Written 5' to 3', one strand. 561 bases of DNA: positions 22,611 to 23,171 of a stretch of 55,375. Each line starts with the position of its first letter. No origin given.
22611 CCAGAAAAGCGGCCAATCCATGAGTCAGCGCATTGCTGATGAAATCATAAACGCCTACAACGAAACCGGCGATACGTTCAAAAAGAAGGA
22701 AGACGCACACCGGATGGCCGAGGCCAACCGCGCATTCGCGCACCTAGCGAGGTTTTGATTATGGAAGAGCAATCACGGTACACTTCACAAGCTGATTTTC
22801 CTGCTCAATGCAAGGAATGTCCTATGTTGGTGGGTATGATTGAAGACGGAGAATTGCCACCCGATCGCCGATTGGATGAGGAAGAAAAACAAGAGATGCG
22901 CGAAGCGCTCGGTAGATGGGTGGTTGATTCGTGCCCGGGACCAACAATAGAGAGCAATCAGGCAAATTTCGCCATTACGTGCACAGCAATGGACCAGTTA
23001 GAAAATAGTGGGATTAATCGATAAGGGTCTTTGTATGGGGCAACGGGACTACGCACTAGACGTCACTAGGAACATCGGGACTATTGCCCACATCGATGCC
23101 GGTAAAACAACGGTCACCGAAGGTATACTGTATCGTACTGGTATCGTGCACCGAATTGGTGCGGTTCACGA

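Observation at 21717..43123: Every long promoter-less spacer in the RNAP/ribosomal-protein string is exactly filled by a small ORF (candidate translational relay ORFs)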

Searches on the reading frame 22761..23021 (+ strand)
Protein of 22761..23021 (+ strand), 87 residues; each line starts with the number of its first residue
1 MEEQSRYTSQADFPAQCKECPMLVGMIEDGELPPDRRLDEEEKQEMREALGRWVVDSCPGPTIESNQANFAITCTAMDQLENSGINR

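Call 48: search_protein_families(library=pfam, proteins=[window:22761-23021:+], max_evalue=0.1)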
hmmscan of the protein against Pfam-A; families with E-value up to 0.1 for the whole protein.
window:22761-23021:+ (87 aa): 0 families
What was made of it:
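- Tried and rejected: No Pfam match for it or for the longer junction ORFs (call 48).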
